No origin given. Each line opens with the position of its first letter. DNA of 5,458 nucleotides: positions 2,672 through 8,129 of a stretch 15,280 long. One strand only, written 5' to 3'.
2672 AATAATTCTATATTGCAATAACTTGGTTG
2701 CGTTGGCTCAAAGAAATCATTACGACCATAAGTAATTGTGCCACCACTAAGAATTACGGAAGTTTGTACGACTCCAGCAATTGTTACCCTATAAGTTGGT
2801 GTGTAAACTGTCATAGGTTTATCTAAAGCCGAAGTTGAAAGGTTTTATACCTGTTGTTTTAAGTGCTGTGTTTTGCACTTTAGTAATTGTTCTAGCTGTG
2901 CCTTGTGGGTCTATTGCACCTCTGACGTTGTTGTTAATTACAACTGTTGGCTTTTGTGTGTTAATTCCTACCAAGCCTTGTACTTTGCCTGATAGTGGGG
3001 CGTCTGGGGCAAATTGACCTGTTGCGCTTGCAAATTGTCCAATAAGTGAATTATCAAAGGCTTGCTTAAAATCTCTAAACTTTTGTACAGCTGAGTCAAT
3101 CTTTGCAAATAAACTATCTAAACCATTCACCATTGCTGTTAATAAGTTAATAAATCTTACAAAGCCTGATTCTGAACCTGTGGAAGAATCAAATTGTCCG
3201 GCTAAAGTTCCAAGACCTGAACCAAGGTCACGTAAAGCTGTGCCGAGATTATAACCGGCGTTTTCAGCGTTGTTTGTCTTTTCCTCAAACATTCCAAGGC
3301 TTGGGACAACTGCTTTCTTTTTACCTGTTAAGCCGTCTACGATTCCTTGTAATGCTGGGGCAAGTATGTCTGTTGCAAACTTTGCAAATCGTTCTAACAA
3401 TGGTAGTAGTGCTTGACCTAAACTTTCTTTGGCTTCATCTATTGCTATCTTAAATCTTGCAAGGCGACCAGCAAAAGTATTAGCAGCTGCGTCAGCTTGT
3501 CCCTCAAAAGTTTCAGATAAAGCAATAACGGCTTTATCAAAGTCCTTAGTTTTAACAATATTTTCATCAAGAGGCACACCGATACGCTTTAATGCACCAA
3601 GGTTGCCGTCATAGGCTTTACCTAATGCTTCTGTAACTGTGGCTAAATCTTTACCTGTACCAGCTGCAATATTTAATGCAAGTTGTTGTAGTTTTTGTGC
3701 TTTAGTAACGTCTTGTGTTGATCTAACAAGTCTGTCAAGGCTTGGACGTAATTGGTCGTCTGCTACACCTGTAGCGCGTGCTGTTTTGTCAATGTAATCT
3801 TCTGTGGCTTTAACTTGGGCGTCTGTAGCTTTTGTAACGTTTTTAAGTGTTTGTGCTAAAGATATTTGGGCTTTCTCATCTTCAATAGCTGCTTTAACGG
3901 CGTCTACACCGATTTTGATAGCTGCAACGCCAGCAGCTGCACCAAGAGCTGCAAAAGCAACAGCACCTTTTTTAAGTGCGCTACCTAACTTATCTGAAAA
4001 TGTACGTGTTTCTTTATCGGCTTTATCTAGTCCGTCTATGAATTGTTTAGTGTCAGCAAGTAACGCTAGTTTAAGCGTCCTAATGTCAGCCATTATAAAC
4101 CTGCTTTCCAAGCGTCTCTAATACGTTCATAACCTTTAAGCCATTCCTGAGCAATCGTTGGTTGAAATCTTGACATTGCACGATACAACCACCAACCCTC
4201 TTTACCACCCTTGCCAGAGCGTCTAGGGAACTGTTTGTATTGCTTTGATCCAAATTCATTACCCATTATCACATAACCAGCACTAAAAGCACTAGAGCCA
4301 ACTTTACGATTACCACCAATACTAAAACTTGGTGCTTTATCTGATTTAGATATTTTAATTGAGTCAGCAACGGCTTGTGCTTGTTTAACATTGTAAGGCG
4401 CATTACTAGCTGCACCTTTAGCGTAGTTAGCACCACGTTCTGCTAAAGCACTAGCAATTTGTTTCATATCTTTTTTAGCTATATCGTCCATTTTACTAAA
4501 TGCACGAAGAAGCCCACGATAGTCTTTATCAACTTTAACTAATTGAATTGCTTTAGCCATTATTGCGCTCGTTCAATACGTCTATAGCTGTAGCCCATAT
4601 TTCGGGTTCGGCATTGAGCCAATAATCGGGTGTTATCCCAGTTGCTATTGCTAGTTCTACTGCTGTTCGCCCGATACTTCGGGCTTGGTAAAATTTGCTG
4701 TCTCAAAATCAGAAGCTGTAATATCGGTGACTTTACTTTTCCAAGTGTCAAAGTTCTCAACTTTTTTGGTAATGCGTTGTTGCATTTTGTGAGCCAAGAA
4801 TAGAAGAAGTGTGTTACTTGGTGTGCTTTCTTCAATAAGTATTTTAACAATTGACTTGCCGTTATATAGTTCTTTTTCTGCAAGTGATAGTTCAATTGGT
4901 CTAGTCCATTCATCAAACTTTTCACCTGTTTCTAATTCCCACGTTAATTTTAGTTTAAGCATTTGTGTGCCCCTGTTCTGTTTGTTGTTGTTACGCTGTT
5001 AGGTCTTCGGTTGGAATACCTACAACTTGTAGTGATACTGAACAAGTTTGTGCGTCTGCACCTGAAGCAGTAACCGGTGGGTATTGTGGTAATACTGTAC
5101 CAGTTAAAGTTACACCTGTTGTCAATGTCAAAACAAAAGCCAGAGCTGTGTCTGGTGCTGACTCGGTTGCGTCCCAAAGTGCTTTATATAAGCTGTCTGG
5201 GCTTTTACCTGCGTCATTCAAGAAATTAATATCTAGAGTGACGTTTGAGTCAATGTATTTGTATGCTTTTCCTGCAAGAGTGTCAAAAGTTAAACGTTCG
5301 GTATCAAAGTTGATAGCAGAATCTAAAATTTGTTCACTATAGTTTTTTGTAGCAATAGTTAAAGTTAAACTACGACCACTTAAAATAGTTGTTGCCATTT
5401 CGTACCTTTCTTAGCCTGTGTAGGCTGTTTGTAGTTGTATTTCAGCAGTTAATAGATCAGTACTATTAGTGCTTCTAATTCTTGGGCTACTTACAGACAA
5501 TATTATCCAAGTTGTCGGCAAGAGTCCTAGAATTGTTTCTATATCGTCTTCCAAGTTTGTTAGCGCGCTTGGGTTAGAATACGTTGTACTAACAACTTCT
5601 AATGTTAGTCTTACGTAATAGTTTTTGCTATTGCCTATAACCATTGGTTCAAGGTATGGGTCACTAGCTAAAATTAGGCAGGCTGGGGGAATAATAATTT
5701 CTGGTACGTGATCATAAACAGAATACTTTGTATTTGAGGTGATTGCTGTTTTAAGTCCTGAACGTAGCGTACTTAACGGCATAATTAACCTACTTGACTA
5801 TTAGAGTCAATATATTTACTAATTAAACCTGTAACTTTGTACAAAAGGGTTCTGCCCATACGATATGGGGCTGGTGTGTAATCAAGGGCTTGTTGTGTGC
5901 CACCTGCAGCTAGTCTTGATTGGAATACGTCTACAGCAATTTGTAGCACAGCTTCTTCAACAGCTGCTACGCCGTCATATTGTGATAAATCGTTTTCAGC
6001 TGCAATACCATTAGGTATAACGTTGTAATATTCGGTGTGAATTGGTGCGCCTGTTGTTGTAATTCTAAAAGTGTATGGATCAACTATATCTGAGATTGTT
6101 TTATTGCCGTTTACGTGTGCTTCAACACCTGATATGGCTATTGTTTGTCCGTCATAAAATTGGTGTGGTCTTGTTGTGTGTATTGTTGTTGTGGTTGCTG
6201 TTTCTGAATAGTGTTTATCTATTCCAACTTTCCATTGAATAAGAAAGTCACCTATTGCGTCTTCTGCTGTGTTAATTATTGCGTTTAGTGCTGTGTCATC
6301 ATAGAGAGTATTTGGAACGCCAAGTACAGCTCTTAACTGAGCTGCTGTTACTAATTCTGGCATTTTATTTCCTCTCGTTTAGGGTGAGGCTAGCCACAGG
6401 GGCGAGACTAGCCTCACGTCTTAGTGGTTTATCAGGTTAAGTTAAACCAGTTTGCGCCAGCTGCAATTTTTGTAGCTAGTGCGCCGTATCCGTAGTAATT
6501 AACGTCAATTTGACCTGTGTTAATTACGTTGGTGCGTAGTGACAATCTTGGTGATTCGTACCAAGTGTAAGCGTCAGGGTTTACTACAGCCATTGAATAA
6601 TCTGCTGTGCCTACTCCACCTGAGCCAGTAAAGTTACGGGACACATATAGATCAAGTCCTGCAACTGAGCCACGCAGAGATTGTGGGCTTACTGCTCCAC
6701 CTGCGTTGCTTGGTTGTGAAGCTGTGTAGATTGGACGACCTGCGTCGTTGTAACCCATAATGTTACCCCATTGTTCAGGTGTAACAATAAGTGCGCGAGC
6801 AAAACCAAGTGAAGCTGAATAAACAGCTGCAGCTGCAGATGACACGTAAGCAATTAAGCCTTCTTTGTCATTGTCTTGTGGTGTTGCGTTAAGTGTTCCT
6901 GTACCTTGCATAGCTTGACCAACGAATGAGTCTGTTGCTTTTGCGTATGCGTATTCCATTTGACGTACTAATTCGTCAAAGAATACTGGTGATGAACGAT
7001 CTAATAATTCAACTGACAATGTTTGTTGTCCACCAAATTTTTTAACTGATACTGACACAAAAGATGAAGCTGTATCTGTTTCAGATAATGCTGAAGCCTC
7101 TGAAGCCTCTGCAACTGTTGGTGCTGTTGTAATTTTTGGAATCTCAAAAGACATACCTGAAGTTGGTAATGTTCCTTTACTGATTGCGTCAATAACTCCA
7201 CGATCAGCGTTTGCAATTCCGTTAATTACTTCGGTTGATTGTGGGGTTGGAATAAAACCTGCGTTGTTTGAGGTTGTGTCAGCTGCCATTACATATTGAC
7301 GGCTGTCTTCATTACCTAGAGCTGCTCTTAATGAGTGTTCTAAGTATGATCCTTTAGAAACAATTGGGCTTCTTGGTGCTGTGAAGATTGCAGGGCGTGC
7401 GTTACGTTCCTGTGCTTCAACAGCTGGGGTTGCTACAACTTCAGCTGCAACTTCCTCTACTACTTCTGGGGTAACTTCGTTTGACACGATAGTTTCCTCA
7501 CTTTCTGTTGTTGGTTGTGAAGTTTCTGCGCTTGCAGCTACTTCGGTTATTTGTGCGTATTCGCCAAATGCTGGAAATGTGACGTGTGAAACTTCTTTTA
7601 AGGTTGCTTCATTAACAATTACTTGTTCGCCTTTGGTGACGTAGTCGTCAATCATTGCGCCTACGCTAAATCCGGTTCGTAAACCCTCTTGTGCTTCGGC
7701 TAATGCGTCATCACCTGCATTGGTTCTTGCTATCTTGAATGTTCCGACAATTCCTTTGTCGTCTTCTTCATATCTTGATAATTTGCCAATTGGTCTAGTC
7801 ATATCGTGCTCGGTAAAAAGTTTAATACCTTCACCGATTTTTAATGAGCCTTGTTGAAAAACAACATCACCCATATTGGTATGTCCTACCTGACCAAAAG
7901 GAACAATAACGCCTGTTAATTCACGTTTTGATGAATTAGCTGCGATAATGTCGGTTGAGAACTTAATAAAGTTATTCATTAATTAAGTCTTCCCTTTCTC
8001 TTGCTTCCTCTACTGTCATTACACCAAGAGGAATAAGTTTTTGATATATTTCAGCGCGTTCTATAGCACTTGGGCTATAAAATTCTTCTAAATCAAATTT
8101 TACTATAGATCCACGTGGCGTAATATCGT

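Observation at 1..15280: Near-minimal, complete tailed-phage genome (about 15.15 kb) with no recognisable replication or lysogeny genes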

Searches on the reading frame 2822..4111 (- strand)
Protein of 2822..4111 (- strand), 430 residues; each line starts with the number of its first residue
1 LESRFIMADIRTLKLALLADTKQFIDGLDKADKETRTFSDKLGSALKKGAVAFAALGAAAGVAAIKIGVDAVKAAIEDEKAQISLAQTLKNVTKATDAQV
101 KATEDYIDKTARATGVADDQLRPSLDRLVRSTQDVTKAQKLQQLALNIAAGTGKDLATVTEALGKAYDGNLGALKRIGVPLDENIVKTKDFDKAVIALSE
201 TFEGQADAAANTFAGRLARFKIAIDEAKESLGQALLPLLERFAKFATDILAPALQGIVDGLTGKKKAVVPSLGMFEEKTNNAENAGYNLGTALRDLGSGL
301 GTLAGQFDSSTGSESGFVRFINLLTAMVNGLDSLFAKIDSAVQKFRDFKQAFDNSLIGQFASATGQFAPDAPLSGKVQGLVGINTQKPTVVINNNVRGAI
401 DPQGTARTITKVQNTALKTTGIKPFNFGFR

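Call 8: search_protein_families(library=pfam, max_evalue=0.01, proteins=[window:2822-4111:-])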
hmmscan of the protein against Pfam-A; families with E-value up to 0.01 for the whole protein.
seq(430 aa): 0 families

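Call 10: search_protein_families(library=phrogs, max_evalue=0.01, proteins=[window:2822-4111:-])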
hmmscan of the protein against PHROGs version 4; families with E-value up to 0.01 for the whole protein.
seq(430 aa): 6 families
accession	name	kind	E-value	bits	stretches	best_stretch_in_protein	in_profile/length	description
phrog_991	-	tail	2.7e-12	46.1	1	9-427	210-762/1966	tail length tape measure protein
phrog_9483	-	tail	2.5e-05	24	0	7-175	1-197/657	tail length tape measure protein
phrog_8462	-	tail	4.5e-05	23.4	1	10-262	9-270/672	tail length tape measure protein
phrog_1272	-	tail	0.00011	21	1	21-165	212-349/1606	tail length tape measure protein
phrog_28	-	tail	0.00055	19.6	1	205-267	543-618/1228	tail length tape measure protein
phrog_4211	-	tail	0.0052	14.8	0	80-320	1166-1383/2625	tail length tape measure protein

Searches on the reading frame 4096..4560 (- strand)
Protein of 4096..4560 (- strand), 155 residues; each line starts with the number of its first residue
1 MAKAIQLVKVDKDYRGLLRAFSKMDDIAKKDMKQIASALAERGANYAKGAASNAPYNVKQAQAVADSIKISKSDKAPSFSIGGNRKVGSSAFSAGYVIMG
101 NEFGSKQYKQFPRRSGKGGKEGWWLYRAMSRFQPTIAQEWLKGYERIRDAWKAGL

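Call 7: search_protein_families(library=pfam, max_evalue=0.01, proteins=[window:4096-4560:-])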
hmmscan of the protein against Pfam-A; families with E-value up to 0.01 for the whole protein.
seq(155 aa): 1 family
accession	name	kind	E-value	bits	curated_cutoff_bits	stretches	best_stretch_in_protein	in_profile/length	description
PF04883.17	HK97-gp10_like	-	0.00016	23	21.4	1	23-86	6-70/78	Bacteriophage HK97-gp10, putative tail-component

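Call 10: search_protein_families(library=phrogs, max_evalue=0.01, proteins=[window:4096-4560:-])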
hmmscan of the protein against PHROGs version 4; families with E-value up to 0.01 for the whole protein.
seq(155 aa): 0 families

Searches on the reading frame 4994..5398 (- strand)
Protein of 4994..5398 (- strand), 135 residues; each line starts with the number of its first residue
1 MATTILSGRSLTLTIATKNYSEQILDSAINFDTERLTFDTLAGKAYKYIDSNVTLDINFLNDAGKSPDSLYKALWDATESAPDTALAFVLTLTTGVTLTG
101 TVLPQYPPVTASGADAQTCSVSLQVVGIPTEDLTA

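Call 7: search_protein_families(library=pfam, max_evalue=0.01, proteins=[window:4994-5398:-])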
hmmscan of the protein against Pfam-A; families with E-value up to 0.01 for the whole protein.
seq(135 aa): 0 families

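Call 10: search_protein_families(library=phrogs, max_evalue=0.01, proteins=[window:4994-5398:-])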
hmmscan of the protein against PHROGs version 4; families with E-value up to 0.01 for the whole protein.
seq(135 aa): 0 families

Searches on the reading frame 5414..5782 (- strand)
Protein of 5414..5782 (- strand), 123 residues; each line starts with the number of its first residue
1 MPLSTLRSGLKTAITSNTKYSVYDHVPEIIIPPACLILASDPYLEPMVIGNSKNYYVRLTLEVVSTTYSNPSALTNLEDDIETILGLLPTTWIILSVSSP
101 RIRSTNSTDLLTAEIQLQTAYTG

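Call 7: search_protein_families(library=pfam, max_evalue=0.01, proteins=[window:5414-5782:-])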
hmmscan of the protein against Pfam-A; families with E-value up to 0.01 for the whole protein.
seq(123 aa): 0 families

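Call 10: search_protein_families(library=phrogs, max_evalue=0.01, proteins=[window:5414-5782:-])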
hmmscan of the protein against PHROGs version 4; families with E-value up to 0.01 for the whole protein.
seq(123 aa): 1 family
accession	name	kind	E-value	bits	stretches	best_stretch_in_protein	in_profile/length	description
phrog_22278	-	tail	2.7e-07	31.5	1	5-116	6-117/126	minor tail protein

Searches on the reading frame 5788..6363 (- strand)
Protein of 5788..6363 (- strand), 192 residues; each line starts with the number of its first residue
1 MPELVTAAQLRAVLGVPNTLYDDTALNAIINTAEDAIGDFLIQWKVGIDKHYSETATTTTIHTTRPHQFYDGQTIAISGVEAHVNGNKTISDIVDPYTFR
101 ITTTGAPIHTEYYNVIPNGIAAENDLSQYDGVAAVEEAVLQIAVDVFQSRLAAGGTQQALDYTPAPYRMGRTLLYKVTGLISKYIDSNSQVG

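Call 7: search_protein_families(library=pfam, max_evalue=0.01, proteins=[window:5788-6363:-])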
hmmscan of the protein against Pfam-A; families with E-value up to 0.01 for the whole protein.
seq(192 aa): 2 families
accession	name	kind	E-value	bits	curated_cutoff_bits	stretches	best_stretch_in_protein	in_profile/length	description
PF05135.19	Phage_connect_1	-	0.00083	20.1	21.2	0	9-41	6-37/101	Phage gp6-like head-tail connector protein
PF16190.11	E1_FCCH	-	0.0019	18.6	29.5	1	58-104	6-54/70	Ubiquitin-activating enzyme E1 FCCH domain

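Call 10: search_protein_families(library=phrogs, max_evalue=0.01, proteins=[window:5788-6363:-])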
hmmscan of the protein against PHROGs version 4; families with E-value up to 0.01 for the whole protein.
seq(192 aa): 1 family
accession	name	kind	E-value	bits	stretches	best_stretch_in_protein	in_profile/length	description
phrog_5838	-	head and packaging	0.0017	17.2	1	53-110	386-444/1106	virion structural protein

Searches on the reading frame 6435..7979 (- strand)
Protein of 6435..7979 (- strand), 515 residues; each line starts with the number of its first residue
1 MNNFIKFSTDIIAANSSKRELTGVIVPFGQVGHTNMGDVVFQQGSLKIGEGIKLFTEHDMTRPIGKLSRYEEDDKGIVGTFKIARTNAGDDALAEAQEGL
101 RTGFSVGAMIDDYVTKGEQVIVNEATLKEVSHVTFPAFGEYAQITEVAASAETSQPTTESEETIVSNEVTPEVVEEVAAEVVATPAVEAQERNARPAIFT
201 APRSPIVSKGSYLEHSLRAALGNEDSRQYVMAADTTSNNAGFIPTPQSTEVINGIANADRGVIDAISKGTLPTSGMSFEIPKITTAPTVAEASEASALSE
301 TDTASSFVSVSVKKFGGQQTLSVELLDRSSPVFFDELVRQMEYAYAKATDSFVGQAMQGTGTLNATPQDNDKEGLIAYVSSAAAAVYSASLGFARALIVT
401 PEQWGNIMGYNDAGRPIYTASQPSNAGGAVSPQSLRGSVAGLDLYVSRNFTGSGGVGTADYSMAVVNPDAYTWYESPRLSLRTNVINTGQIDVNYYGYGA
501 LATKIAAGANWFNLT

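Call 7: search_protein_families(library=pfam, max_evalue=0.01, proteins=[window:6435-7979:-])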
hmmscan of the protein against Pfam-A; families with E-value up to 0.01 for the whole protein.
seq(515 aa): 3 families
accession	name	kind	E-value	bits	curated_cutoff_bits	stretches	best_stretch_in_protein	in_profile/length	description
PF04586.22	Peptidase_S78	-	1.1e-09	39.1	21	1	21-145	16-153/165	Caudovirus prohead serine protease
PF05065.19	Phage_capsid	-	9.1e-08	32.3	24.2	1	242-481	4-242/280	Phage capsid family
PF25209.1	Phage_capsid_4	-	7.1e-07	30.2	27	1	261-502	22-253/262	Phage capsid protein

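Call 10: search_protein_families(library=phrogs, max_evalue=0.01, proteins=[window:6435-7979:-])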
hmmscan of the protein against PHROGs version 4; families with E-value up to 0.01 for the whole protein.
seq(515 aa): 5 families
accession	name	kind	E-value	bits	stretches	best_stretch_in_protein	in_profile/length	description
phrog_2263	-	head and packaging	6.3e-69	234.3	1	13-511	33-540/551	major head protein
phrog_80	-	head and packaging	4e-17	63.6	1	11-137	226-369/607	head maturation protease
phrog_617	-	head and packaging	1.3e-13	51.7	1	33-170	39-183/626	major head protein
phrog_10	-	head and packaging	2e-10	41.3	1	172-469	305-593/752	major head protein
phrog_36211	-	head and packaging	0.0013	18.9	1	42-183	51-193/378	head maturation protease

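Call 12: search_dna_similar(collection=phages, mode=protein, query=window:6435-7979:-, max_rows=30)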
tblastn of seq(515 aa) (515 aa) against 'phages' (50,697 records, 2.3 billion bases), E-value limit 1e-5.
Records with a match: 211; places in all: 211; records where one place covers at least 80% of the query: 0.
Best place of each record, by identity: <60% 211.
By first word of the organism name: Microbacterium 137; Arthrobacter 56; Gordonia 10; Curtobacterium 2; Marinomonas 2; Rhodococcus 2; Pseudomonas 1; Parageobacillus 1.
By host as written in the record: Microbacterium foliorum NRRL B-24224 93; Arthrobacter sp. ATCC 21022 39; Microbacterium foliorum NRRL B-24224 SEA 35; Arthrobacter globiformis B-2979 7; Gordonia terrae 3612 6; Arthrobacter sulfureus NRRL B-14730 SEA 5; Arthrobacter globiformis NRRL B-2979 SEA 4; Microbacterium paraoxydans NWU1 3; and 13 more.
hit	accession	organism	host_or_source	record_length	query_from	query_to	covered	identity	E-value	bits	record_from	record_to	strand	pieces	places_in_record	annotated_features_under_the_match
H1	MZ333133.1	Curtobacterium phage Penoan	Curtobacterium sp.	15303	11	147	27%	40.6%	1e-17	92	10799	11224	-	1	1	putative major capsid protein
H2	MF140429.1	Arthrobacter phage Swenson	Arthrobacter sp. ATCC 21022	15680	4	147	28%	37.2%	8e-19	96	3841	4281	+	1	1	7: major capsid and protease fusion protein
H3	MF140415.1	Arthrobacter phage KylieMac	Arthrobacter sp. ATCC 21022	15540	4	147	28%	36.5%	1e-18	96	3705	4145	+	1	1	8: major capsid and protease fusion protein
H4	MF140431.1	Arthrobacter phage Taj14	Arthrobacter sp. ATCC 21022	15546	4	147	28%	36.5%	2e-18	96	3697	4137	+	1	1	7: major capsid and protease fusion protein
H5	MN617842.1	Arthrobacter phage Saphira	Arthrobacter sp. ATCC 21022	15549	4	147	28%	36.5%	2e-18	96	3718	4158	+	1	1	7: major capsid and protease fusion protein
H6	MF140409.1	Arthrobacter phage Elkhorn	Arthrobacter sp. ATCC 21022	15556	4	147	28%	36.5%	2e-18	96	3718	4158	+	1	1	7: major capsid and protease fusion protein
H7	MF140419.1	Arthrobacter phage Lore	Arthrobacter sp. ATCC 21022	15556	4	147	28%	36.5%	2e-18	96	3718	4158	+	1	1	7: major capsid and protease fusion protein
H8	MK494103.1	Arthrobacter phage Blair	Arthrobacter sp. ATCC 21022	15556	4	147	28%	36.5%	2e-18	96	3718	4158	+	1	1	7: major capsid and protease fusion protein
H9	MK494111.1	Arthrobacter phage StewieGriff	Arthrobacter sp. ATCC 21022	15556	4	147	28%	36.5%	2e-18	96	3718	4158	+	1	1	7: major capsid and protease fusion protein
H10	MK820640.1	Arthrobacter phage Laila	Arthrobacter sp. ATCC 21022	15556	4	147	28%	36.5%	2e-18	96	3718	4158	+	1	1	8: major capsid and protease fusion protein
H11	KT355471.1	Arthrobacter phage Decurro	Arthrobacter sp. ATCC 21022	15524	4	147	28%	36.5%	2e-18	95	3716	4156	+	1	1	major capsid and protease fusion protein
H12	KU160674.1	Arthrobacter phage Yank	Arthrobacter sp. ATCC 21022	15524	4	147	28%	36.5%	2e-18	95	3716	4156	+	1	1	7: major capsid and protease fusion protein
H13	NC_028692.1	Arthrobacter phage Decurro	Arthrobacter sp. ATCC 21022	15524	4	147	28%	36.5%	2e-18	95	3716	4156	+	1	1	major head protein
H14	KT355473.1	Arthrobacter phage Jessica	Arthrobacter sp. ATCC 21022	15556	4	147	28%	36.5%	2e-18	95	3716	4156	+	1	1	major capsid and protease fusion protein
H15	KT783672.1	Arthrobacter phage TymAbreu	Arthrobacter sp. ATCC 21022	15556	4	147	28%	36.5%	2e-18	95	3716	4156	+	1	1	major capsid and protease fusion protein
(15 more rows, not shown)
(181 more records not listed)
